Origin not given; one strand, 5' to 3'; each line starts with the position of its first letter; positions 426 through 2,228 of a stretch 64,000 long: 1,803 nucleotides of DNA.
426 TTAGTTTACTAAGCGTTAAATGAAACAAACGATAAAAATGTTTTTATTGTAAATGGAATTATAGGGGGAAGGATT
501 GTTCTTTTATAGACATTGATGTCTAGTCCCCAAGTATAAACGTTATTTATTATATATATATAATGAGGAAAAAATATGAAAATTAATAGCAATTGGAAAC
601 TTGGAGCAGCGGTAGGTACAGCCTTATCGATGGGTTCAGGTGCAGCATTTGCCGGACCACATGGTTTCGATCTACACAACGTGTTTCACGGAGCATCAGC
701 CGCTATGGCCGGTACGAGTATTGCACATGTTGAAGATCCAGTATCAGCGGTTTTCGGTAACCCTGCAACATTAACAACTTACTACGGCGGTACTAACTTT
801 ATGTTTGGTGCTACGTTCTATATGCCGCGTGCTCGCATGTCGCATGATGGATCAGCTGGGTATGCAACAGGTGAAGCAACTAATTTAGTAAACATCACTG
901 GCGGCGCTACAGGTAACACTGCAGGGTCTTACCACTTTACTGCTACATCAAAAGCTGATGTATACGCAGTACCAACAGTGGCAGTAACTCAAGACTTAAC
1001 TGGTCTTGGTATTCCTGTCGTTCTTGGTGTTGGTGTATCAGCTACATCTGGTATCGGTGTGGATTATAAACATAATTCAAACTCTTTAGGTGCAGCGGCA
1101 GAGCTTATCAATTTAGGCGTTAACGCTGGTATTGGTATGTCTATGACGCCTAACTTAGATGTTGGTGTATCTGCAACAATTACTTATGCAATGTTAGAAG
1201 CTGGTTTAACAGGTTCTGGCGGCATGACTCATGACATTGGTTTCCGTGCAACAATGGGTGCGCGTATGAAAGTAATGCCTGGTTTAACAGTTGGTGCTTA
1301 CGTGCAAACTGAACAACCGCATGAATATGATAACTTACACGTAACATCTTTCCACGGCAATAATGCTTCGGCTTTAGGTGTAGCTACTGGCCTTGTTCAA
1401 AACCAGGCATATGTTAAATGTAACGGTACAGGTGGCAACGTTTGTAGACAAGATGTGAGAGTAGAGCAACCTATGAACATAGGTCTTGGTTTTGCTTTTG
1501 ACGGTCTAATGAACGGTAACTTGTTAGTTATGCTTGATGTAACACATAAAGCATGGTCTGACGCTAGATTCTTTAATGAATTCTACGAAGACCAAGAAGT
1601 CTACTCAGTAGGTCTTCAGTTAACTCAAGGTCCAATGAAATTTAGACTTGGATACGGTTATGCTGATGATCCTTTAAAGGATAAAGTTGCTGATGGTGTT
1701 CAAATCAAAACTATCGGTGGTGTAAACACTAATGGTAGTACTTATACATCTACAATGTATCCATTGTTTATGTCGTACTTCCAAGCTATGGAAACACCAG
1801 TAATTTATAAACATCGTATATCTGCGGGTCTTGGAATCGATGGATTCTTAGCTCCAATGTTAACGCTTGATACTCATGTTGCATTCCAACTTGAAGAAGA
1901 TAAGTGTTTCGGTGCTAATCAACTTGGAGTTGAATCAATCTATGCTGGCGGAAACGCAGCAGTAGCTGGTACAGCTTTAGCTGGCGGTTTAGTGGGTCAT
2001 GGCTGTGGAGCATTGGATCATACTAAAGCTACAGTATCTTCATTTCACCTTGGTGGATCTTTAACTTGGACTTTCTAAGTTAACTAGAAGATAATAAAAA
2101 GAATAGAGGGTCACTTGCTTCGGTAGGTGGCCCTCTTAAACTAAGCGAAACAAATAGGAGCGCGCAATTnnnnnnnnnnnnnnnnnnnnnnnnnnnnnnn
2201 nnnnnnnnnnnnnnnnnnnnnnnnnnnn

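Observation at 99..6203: Periplasmic methanethiol-oxidase (SBP56/MtoX) module with its own outer-membrane channel and redox-maturation genes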

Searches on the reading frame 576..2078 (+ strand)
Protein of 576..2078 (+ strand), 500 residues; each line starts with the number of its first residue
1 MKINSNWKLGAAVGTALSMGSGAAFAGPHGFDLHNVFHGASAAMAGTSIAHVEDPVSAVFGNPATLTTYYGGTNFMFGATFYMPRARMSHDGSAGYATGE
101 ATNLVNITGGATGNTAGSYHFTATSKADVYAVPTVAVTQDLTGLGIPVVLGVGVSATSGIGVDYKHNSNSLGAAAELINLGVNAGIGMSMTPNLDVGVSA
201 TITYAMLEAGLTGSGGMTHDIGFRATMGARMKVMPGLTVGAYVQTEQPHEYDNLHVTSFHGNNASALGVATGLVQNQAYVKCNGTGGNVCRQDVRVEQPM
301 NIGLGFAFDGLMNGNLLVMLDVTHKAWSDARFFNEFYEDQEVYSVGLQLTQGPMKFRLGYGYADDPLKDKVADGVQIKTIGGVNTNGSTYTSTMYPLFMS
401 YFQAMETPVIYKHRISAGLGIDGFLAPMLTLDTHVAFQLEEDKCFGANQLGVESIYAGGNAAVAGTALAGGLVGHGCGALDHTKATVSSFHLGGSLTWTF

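Call 3: search_protein_families(library=pfam, proteins=[window:576-2078:+], max_evalue=0.01)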
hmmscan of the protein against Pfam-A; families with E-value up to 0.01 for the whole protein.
window:576-2078:+ (500 aa): 0 families

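Call 4: search_protein_families(library=ncbifam, proteins=[window:576-2078:+], max_evalue=0.01)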
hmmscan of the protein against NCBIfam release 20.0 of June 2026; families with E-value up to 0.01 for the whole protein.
window:576-2078:+ (500 aa): 0 families

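Call 10: find_homologous_proteins(query=window:576-2078:+)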
Query window:576-2078:+ (500 aa): 453 proteins with E <= 0.001 among 8000 candidates; the best 120 are listed.
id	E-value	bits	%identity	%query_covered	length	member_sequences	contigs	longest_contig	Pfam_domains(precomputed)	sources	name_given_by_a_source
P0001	0.0e+0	1041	94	100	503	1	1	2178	-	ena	-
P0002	0.0e+0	1014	92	100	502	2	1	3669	-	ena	-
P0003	9.7e-292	986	89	100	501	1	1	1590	-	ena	-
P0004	2.3e-291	985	90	100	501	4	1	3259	-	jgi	jgi:long-chain fatty acid transport protein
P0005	1.7e-288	975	88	100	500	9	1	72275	-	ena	-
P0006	3.9e-288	974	87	100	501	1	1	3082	-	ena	-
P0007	5.4e-288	973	88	100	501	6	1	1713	-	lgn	-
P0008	5.7e-288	973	88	100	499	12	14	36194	-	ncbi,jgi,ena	-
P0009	9.8e-288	973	88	100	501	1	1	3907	-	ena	-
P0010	1.6e-287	972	88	100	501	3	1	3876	-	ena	-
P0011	2.5e-287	971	88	100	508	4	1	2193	-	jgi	-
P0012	3.8e-287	971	87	100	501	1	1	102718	-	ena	-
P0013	6.2e-287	970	88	100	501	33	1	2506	-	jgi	jgi:long-chain fatty acid transport protein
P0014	1.2e-286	969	87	100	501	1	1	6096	-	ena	-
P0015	1.3e-286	969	87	100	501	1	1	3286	-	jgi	jgi:long-chain fatty acid transport protein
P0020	3.2e-286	968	87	100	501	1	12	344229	-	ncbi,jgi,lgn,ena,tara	ncbi:MAG: long-chain fatty acid transport protein [Gammaproteobacteria bacterium]|jgi:long-chain fat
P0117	1.2e-219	748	70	100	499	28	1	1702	PF03349.23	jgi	jgi:long-chain fatty acid transport protein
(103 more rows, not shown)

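Call 12: search_protein_families(library=pfam, proteins=[window:576-2078:+, P0117, P0020], max_evalue=10)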
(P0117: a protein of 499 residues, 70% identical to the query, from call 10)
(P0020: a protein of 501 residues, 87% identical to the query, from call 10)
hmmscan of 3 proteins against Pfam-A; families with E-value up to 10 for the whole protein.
window:576-2078:+ (500 aa): 0 families

P0117 (499 aa): 3 families
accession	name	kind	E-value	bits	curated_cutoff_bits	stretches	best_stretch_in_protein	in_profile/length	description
PF03349.22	Toluene_X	-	2.5e-07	30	29.7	2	39-206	21-166/421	Outer membrane protein transport protein (OMPP1/FadL/TodX)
PF12142.13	PPO1_DWL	-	0.24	11.6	20.8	1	320-365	1-43/52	Polyphenol oxidase middle domain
PF13505.12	OMP_b-brl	-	0.64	10.6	28.7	1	159-346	45-171/175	Outer membrane protein beta-barrel domain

P0020 (501 aa): 1 family
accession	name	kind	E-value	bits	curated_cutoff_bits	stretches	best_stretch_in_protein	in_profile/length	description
PF02462.21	Opacity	-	0.035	14.6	21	1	111-209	27-104/126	Opacity family porin protein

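Call 16: search_solved_structures(query=A1, max_evalue=10, show_alignments=2)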
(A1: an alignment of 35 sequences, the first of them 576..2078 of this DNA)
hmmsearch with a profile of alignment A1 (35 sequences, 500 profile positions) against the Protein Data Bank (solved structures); distinct sequences matched with E-value up to 10: 2.
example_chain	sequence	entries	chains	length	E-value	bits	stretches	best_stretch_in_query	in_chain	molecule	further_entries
8ggd_E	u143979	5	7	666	0.11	14.3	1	72-118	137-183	Peroxisome targeting signal 1 receptor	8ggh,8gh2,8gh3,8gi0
9fef_E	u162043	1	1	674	0.11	14.3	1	72-118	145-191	Peroxisome targeting signal 1 receptor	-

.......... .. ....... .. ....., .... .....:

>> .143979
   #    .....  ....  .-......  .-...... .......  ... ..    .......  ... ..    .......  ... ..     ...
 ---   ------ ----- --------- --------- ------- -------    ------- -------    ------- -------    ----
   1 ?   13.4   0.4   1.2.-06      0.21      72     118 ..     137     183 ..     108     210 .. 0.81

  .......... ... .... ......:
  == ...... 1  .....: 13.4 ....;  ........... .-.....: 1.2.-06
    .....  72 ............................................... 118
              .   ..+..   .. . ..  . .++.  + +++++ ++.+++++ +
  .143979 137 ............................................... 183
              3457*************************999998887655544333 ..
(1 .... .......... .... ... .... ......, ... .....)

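Call 17: find_related_loci(query=A1, collection=genome_contigs, flank=8000)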
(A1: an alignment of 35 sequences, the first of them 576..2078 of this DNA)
Query A1 (500 aa) in genome_contigs; peptide patterns used: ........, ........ (x = any residue, [..] = any of these).
76 stretches matched a pattern; 19 encode a relative of the query (tblastn E <= 1e-3); 19 distinct loci.
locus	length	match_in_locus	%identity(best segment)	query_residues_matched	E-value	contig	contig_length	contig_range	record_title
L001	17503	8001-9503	87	1-500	0e+0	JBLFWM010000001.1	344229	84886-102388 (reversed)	MAG: Gammaproteobacteria bacterium isolate 3300053785_140 Ga0535658_0000004, whole genome shotgun sequence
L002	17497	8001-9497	87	1-500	0e+0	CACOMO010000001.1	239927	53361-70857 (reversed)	MAG: uncultured gamma proteobacterium genome assembly, contig: AH-324-A07_NODE_1, whole genome shotgun sequence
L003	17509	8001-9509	77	2-500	0e+0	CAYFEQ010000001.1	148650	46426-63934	MAG TPA_asm: uncultured Ectothiorhodospiraceae bacterium isolate ERP001736_co1_220 genome assembly, contig: NODE_18_leng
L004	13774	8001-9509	77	2-500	0e+0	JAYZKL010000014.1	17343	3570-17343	MAG: Pseudomonadota bacterium isolate XB_MAG282 DB_MAG282_0014, whole genome shotgun sequence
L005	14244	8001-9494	77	4-500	0e+0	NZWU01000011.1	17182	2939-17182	MAG: Gammaproteobacteria bacterium isolate NAT478 55623, whole genome shotgun sequence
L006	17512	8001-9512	78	4-500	0e+0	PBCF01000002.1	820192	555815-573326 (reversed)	MAG: Gammaproteobacteria bacterium isolate SP4045 67908, whole genome shotgun sequence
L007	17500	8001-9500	77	1-500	0e+0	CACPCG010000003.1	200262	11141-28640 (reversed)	MAG: uncultured gamma proteobacterium genome assembly, contig: AH-326-M18_NODE_3, whole genome shotgun sequence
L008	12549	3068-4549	71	3-500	0e+0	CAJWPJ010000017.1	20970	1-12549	MAG TPA_asm: uncultured Gammaproteobacteria bacterium isolate ERR599066_bin.47_MetaBAT_v2.12.1_MAG genome assembly, cont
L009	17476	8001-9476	67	3-500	0e+0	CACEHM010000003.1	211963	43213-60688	uncultured gamma proteobacterium genome assembly, contig: AG-390-N19_NODE_3, whole genome shotgun sequence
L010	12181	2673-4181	64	3-500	0e+0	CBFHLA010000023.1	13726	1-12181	MAG: Gammaproteobacteria bacterium isolate AGTU_288_bin_29_indstr genome assembly, contig: AGTU_288_bin_29_indstr_c23, w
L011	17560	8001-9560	62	3-500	0e+0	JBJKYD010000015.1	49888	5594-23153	MAG: Gammaproteobacteria bacterium isolate LRMED-302 Gammaproteobacteria-LRMED-302-C15, whole genome shotgun sequence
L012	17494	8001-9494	69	3-500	0e+0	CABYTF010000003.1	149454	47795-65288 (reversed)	MAG: uncultured gamma proteobacterium genome assembly, contig: AG-894-P10_NODE_3, whole genome shotgun sequence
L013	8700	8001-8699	88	1-232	2e-126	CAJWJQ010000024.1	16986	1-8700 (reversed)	MAG TPA_asm: uncultured Gammaproteobacteria bacterium isolate ERR598946_bin.19_MetaBAT_v2.12.1_MAG genome assembly, cont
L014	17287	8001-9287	39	17-500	6e-96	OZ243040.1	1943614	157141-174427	MAG: Candidatus Oxydemutatoraceae bacterium isolate d409439e-bbe9-4395-9690-5ca113de89f6 genome assembly, chromosome: 1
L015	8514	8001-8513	88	1-168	6e-90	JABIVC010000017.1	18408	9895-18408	MAG: Gammaproteobacteria bacterium isolate SI072_bin62 k141_3226232, whole genome shotgun sequence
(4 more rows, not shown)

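Call 23: search_protein_families(library=pfam, proteins=[L001:3770-5065:+, L001:5493-6143:+, L001:6270-7361:+, L001:2986-3543:-, L001:2621-2989:+, L001:833-2509:-, L014:5615-6808:+, L014:6978-7628:+, L014:7920-9290:+, L014:9304-9606:+], max_evalue=0.01)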
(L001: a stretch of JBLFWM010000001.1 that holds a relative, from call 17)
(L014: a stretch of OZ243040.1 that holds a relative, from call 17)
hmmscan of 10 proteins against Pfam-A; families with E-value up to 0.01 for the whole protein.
L001:3770-5065:+ (431 aa): 1 family
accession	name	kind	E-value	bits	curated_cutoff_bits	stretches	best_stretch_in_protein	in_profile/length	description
PF00487.30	FA_desaturase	-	4.6e-28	99.1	29.7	1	150-350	8-233/253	Fatty acid desaturase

L001:5493-6143:+ (216 aa): 2 families
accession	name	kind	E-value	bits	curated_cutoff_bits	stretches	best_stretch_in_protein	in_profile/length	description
PF13410.11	GST_C_2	-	0.00013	22.5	24.9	1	115-179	9-69/69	Glutathione S-transferase, C-terminal domain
PF13409.12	GST_N_2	-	0.00084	20.3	25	1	18-81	1-69/70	Glutathione S-transferase, N-terminal domain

L001:6270-7361:+ (363 aa): 3 families
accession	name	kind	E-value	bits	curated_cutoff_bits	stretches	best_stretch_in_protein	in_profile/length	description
PF00175.26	NAD_binding_1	-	5.3e-21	75.8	22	1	227-338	2-107/109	Oxidoreductase NAD-binding domain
PF00111.32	Fer2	-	1e-14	54.6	21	1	21-96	2-76/77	2Fe-2S iron-sulfur cluster binding domain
PF00970.30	FAD_binding_6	-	5e-08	33.6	21.1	1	121-216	4-99/99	Oxidoreductase FAD-binding domain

L001:2986-3543:- (185 aa): 3 families
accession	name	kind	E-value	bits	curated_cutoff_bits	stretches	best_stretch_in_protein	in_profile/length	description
PF02630.20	SCO1-SenC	-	2.7e-36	124.9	22.8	1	41-160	12-131/134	SCO1/SenC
PF00578.27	AhpC-TSA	-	1.2e-07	32.2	26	1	27-108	2-81/124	AhpC/TSA family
PF13905.12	Thioredoxin_8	-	6.5e-07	30.1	27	1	50-136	1-81/94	Thioredoxin-like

L001:2621-2989:+ (122 aa): 1 family
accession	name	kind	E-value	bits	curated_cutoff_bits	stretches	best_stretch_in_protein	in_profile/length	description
PF01329.24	Pterin_4a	-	2.7e-23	82.3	26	1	8-94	4-90/91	Pterin 4 alpha carbinolamine dehydratase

L001:833-2509:- (558 aa): 5 families
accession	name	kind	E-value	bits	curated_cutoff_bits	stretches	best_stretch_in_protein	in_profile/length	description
PF01512.22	Complex1_51K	-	3e-37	128.2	31.2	1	209-369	2-148/150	Nuo51 FMN-binding domain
PF01257.25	2Fe-2S_thioredx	-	1.8e-24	86.7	24.8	1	36-165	9-142/145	Thioredoxin-like [2Fe-2S] ferredoxin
PF10589.14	NADH_4Fe-4S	-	6.8e-23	80.8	23.5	1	482-557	2-83/85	NADH-ubiquinone oxidoreductase-F iron-sulfur binding region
PF10531.15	SLBB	-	1.2e-06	28.7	27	1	395-430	3-45/55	SLBB domain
PF22461.2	SLBB_2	-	0.0014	19.1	27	1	393-439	2-50/79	SLBB domain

L014:5615-6808:+ (397 aa): 1 family
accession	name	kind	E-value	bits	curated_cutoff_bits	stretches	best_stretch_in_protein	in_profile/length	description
PF00487.30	FA_desaturase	-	2.1e-27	97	29.7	1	128-329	9-234/253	Fatty acid desaturase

L014:6978-7628:+ (216 aa): 5 families
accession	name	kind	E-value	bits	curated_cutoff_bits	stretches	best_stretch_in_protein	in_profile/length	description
PF14497.11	GST_C_3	-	2.7e-05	24.8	21.6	1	115-186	28-96/104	Glutathione S-transferase, C-terminal domain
PF13417.12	GST_N_3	-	0.0002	22.1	22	1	13-82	1-72/75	Glutathione S-transferase, N-terminal domain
PF00043.30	GST_C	-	0.00038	21.1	20.7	1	107-185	12-93/93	Glutathione S-transferase, C-terminal domain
PF13409.12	GST_N_2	-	0.0086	17.1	25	0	19-79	2-69/70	Glutathione S-transferase, N-terminal domain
PF02798.26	GST_N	-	0.0088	16.8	20.9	0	11-78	3-75/76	Glutathione S-transferase, N-terminal domain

L014:7920-9290:+ (456 aa): 3 families
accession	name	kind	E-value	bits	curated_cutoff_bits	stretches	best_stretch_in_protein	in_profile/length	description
PF03349.22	Toluene_X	-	2.8e-14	52.9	29.7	1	32-340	5-344/421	Outer membrane protein transport protein (OMPP1/FadL/TodX)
PF03797.25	Autotransporter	-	0.003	17.8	26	1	153-268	5-115/255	Autotransporter beta-domain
PF10677.15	DUF2490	-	0.0075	16.4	29.8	0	279-342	7-66/186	Protein of unknown function (DUF2490)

L014:9304-9606:+ (100 aa): 1 family
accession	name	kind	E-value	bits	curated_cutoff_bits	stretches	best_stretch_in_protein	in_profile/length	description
PF14026.12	SCO4226-like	-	1.1e-27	96.5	28.5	1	14-90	1-76/76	Nickel responsive protein SCO4226-like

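Call 24: predict_structure(alignment_id=A1)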
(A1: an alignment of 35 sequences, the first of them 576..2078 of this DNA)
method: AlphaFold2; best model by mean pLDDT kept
length: 500 residues; sequences in the alignment: 35
mean_pLDDT: 63.1   pTM: 0.66
mean pLDDT of the five models: 63.1, 56.1, 54.6, 53.1, 45.1
residues with pLDDT >= 90: 0; 70-90: 231; 50-70: 142; < 50: 127
segments of 3 or more residues with pLDDT < 50: 1-48, 159-177, 207-216, 255-289, 451-462
pLDDT, mean of each block of 10 residues (from residue 1): 34 23 24 34 41 57 59 70 75 72 64 66 63 71 72 62 46 49 76 81 57 49 77 83 74 47 40 33 45 64 79 76 76 76 79 82 77 65 62 68 66 77 80 78 70 45 58 81 79 74
secondary structure, 60 per line:
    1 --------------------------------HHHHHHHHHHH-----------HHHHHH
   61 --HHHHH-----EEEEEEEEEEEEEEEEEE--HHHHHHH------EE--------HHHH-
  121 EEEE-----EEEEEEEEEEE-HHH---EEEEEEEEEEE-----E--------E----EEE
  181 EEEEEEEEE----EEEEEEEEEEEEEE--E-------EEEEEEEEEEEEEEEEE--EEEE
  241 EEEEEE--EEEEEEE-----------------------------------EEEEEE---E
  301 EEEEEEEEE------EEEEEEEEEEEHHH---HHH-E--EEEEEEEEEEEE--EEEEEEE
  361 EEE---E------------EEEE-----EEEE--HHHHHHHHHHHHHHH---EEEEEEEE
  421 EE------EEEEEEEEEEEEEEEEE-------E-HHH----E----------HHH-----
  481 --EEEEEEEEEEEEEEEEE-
elements in order: H33-43 H55-60 H63-67 E73-90 H93-99 H116-119 E121-124 E130-140 E148-158 E178-189 E194-207 E218-234 E237-246 E249-255 E291-296 E300-309 E316-326 E340-351 E354-363 E380-383 E389-392 H395-409 E413-422 E429-445 E483-499

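Call 26: search_protein_families(library=ncbifam, proteins=[L001:3770-5065:+, L001:5493-6143:+, L001:6270-7361:+, L014:5615-6808:+, L014:6978-7628:+, L014:7920-9290:+], max_evalue=0.01)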
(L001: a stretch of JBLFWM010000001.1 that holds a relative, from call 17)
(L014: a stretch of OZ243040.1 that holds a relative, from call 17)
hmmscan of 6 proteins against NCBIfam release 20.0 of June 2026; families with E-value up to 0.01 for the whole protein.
L001:3770-5065:+ (431 aa): 0 families

L001:5493-6143:+ (216 aa): 1 family
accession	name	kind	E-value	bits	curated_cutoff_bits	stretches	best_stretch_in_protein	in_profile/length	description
NF050814.1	FtsZBindFzlA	equivalog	4.5e-07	29.8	300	1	12-97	6-95/228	FtsZ-binding protein FzlA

L001:6270-7361:+ (363 aa): 29 families (the best 25 are shown)
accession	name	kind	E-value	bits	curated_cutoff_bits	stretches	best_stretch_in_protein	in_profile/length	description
NF040810.1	BenC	equivalog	8.5e-68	228.9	430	1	29-359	15-332/333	benzoate 1,2-dioxygenase electron transfer component BenC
NF008822.0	PRK11872.1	equivalog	5.9e-55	186.6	402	1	30-361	18-339/341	anthranilate 1,2-dioxygenase electron transfer component AntC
NF045803.1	MethMoxFADbindMmoC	equivalog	1.1e-48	165.8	500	1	31-358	18-341/343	aromatic/alkene monooxygenase hydroxylase FAD-binding subunit MmoC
TIGR02160.1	PA_CoA_Oxy5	hypoth_equivalog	4.7e-41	140.8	420.8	2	128-358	13-242/352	1,2-phenylacetyl-CoA epoxidase subunit PaaE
TIGR01941.1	nqrF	equivalog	2.3e-34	119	295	2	163-358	207-404/405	NADH:ubiquinone reductase (Na(+)-transporting) subunit F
NF058606.1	GlBtMonoRdsGbcB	equivalog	3.9e-33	114.8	500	2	128-358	25-248/362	glycine betaine monooxygenase reductase subunit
NF005963.0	PRK08051.1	equivalog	7.8e-27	94.1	230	1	117-358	4-231/233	NAD(P)H-flavin reductase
NF007964.0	PRK10684.1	equivalog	2.7e-23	82.5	383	2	147-360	38-240/333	NADH oxidoreductase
NF052252.1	flav_redu_LuxG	exception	3.7e-22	78.6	340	1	120-358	4-230/232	flavin mononucleotide reductase LuxG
NF009805.0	PRK13289.1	equivalog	4.5e-22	78.5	432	1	152-360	195-395/399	NO-inducible flavohemoprotein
NF004317.0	PRK05713.1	equivalog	5.6e-16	58.7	338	1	26-277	8-248/312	iron-sulfur-binding ferredoxin reductase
TIGR02911.1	sulfite_red_B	equivalog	1.2e-14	54.1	288.6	1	182-355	62-222/261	anaerobic sulfite reductase subunit AsrB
NF006220.0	PRK08345.1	subfamily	1.2e-13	51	395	1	140-354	37-248/294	cytochrome-c3 hydrogenase subunit gamma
NF000796.0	PRK00054.1-1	equivalog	5e-12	45.6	224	1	188-346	60-193/254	dihydroorotate dehydrogenase electron transfer subunit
NF041393.1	Frdxn_Halo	equivalog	9e-12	44.9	150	1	29-101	40-111/128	ferredoxin Fer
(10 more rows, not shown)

L014:5615-6808:+ (397 aa): 0 families

L014:6978-7628:+ (216 aa): 1 family
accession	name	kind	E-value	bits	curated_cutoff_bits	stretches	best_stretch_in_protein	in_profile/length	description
NF050814.1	FtsZBindFzlA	equivalog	0.00043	20.1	300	0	27-95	21-95/228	FtsZ-binding protein FzlA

L014:7920-9290:+ (456 aa): 1 family
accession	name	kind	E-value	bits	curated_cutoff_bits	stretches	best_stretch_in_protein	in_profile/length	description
NF053685.1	BamG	equivalog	0.0002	20.5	250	1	179-323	140-305/397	BamG family beta-barrel-assembly machinery protein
